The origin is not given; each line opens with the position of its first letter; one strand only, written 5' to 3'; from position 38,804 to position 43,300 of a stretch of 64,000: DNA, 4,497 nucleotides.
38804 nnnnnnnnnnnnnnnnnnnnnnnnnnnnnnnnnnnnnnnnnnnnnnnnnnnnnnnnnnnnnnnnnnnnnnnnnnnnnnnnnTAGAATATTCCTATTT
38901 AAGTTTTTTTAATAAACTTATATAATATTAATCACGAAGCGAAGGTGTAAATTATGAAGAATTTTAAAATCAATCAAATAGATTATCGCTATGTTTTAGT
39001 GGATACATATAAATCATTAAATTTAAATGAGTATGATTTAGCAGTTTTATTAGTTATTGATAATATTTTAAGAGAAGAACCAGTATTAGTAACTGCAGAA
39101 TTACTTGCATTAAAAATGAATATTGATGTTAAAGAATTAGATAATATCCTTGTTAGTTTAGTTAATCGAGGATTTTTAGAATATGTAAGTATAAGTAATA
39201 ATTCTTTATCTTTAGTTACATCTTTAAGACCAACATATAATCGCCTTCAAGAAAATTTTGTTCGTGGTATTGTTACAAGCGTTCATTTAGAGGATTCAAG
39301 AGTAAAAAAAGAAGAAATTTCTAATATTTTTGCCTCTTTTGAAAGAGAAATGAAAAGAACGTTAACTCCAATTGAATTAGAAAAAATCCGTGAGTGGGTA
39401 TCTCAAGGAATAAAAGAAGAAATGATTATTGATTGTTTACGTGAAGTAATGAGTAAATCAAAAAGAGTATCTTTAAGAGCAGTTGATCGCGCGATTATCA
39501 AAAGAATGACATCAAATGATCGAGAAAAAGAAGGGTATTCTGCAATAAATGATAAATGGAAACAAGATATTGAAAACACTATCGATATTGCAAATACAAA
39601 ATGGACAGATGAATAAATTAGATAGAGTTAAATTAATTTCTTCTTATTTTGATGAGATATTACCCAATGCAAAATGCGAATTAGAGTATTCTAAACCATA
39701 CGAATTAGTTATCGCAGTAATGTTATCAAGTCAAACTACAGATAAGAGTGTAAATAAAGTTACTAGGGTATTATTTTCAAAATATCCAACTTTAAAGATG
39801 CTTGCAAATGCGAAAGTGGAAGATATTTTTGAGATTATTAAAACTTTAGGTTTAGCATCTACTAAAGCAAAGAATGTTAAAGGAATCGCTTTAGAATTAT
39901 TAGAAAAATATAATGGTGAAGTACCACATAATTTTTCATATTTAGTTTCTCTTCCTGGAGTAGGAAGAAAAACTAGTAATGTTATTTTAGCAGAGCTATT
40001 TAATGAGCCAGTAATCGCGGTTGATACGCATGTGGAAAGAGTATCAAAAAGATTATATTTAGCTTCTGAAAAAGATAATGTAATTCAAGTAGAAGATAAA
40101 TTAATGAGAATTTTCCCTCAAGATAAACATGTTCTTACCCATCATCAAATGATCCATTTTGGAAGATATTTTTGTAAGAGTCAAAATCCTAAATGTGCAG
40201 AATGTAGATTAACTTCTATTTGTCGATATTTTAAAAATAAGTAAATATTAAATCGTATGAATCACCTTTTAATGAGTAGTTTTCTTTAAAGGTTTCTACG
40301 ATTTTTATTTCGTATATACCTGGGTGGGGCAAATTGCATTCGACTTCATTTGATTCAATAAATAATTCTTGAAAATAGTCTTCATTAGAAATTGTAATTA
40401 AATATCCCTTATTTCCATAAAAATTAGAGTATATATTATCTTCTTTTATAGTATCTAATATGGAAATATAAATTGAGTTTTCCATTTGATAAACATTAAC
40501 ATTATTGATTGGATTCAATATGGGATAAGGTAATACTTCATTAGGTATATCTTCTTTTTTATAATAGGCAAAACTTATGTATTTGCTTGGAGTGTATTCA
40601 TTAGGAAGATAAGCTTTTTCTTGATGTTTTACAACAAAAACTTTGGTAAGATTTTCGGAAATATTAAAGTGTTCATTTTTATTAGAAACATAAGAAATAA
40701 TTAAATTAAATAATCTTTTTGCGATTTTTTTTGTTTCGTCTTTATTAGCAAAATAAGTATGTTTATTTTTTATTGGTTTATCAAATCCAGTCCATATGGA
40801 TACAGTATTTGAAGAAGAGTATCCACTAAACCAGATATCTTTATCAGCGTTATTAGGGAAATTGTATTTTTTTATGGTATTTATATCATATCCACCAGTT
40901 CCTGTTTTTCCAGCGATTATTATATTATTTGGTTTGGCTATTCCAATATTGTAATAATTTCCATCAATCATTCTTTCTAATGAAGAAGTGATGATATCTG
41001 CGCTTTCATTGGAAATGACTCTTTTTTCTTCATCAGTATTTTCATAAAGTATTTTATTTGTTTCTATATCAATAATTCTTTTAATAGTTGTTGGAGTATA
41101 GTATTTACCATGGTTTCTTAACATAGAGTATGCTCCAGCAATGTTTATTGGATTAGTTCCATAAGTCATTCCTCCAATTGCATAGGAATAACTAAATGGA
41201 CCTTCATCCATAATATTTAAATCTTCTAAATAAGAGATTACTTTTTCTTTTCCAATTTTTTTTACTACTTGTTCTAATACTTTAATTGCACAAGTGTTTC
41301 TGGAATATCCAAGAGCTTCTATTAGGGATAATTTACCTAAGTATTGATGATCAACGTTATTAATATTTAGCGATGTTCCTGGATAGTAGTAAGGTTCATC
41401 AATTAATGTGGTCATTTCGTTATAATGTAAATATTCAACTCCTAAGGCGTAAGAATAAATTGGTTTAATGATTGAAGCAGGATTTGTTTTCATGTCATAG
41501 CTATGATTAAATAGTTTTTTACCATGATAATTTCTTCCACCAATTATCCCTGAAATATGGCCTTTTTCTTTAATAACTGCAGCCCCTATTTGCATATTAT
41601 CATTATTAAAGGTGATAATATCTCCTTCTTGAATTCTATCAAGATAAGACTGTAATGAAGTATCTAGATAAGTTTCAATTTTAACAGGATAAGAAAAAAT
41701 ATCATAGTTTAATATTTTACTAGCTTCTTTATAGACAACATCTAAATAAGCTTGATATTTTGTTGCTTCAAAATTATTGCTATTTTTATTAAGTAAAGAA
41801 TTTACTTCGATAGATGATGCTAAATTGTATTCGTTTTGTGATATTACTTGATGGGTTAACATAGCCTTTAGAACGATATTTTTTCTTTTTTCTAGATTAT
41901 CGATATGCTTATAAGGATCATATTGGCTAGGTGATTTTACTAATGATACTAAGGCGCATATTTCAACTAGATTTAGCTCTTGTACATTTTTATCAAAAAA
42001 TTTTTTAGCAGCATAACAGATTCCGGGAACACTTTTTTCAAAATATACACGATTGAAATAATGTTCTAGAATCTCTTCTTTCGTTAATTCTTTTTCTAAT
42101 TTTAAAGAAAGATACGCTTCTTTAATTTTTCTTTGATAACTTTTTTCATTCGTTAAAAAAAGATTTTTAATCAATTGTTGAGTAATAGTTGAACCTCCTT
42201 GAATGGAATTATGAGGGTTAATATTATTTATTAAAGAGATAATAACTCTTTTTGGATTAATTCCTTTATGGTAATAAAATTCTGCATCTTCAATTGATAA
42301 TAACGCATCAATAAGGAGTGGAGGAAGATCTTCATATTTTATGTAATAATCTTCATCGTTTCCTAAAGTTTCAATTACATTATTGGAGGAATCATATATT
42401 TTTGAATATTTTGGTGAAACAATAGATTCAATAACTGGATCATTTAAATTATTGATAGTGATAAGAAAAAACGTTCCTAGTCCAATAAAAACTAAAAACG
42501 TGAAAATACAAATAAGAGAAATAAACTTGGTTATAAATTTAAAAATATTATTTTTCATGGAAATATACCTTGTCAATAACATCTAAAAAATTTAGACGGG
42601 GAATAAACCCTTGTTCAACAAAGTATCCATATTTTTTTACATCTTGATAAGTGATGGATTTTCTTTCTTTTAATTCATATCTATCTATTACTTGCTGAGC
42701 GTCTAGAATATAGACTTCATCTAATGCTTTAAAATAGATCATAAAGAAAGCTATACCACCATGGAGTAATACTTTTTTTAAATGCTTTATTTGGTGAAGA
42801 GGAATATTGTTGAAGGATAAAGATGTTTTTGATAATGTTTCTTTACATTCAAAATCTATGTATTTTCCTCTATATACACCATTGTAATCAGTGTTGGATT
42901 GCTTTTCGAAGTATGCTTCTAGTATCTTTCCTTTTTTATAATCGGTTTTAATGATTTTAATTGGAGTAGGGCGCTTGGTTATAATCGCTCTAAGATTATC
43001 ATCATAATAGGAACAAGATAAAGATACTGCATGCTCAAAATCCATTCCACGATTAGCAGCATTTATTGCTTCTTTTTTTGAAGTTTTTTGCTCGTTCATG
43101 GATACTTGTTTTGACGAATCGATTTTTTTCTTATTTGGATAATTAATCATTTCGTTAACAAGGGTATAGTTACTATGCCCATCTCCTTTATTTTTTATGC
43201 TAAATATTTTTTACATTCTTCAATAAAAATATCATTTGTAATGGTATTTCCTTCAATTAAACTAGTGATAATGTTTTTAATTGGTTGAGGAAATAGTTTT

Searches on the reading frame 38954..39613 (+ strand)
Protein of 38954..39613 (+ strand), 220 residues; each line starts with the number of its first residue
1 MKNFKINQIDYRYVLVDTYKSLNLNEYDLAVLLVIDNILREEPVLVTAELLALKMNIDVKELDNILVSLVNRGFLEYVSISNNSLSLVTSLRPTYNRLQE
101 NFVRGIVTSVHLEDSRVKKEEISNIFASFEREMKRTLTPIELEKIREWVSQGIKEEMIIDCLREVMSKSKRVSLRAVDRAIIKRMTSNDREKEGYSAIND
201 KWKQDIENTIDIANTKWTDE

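Call 71: search_protein_families(library=pfam, proteins=[window:38954-39613:+], max_evalue=0.001)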
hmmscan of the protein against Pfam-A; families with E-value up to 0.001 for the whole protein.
window:38954-39613:+ (220 aa): 2 families
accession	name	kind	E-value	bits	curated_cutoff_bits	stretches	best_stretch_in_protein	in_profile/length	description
PF21984.2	DnaD_N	-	3.6e-10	40.4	27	1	14-99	4-91/101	DnaD N-terminal domain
PF07261.16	DnaB_2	-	1.9e-07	31.1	22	1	126-179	1-54/74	Replication initiation and membrane attachment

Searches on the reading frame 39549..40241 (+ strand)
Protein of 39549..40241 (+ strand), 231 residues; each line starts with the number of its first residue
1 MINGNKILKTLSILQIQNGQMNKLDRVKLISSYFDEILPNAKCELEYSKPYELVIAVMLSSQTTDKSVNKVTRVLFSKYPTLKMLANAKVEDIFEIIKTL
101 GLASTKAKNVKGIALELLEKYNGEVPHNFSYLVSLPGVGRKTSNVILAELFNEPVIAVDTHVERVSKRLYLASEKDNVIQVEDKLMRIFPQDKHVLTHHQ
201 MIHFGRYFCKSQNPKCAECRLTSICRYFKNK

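Call 71: search_protein_families(library=pfam, proteins=[window:39549-40241:+], max_evalue=0.001)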
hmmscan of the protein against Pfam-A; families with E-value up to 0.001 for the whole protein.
window:39549-40241:+ (231 aa): 2 families
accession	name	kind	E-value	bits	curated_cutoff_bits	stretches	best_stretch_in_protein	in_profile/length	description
PF00730.31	HhH-GPD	-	1.1e-24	87.2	26.2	1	55-190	1-107/108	HhH-GPD superfamily base excision DNA repair protein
PF00633.29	HHH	-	0.00018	21.6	24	1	120-148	1-29/30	Helix-hairpin-helix motif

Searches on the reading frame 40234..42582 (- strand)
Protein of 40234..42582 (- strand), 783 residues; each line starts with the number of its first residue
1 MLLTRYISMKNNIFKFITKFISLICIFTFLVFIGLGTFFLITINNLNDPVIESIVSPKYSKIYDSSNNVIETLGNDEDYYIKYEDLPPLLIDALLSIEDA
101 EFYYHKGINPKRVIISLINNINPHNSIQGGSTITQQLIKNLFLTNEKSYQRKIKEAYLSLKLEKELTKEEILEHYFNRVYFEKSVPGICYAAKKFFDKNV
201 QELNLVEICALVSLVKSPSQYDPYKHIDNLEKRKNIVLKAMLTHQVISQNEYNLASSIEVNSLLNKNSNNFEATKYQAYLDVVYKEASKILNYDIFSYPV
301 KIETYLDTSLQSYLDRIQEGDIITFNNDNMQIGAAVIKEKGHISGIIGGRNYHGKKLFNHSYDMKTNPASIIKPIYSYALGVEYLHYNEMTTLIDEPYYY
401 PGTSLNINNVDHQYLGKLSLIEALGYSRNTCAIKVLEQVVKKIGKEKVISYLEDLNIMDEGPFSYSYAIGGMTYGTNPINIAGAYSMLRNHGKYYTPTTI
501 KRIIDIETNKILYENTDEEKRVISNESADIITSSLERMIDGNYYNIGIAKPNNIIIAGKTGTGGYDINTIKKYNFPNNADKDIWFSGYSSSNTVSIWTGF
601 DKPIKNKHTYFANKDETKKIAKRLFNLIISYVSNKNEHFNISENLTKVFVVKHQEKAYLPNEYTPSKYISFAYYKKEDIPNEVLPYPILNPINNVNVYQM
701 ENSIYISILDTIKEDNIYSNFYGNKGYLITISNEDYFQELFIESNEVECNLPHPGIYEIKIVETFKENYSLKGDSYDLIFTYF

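Call 71: search_protein_families(library=pfam, proteins=[window:40234-42582:-], max_evalue=0.001)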
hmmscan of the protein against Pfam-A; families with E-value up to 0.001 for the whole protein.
window:40234-42582:- (783 aa): 2 families
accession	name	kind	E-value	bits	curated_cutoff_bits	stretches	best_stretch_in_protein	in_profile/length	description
PF00912.28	Transgly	-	2.2e-57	193.8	27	1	68-241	3-177/178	Transglycosylase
PF00905.27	Transpeptidase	-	1.4e-20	74.1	22.1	1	342-594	12-271/299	Penicillin binding protein transpeptidase domain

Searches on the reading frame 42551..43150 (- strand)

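Call 71: search_protein_families(library=pfam, proteins=[window:42551-43150:-], max_evalue=0.001)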
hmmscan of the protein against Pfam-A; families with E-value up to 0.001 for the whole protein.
window:42551-43150:- (200 aa): 1 family
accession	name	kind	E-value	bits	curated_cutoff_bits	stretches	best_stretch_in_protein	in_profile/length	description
PF03838.20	RecU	-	1.1e-51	175.4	25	1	34-193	1-162/162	Recombination protein U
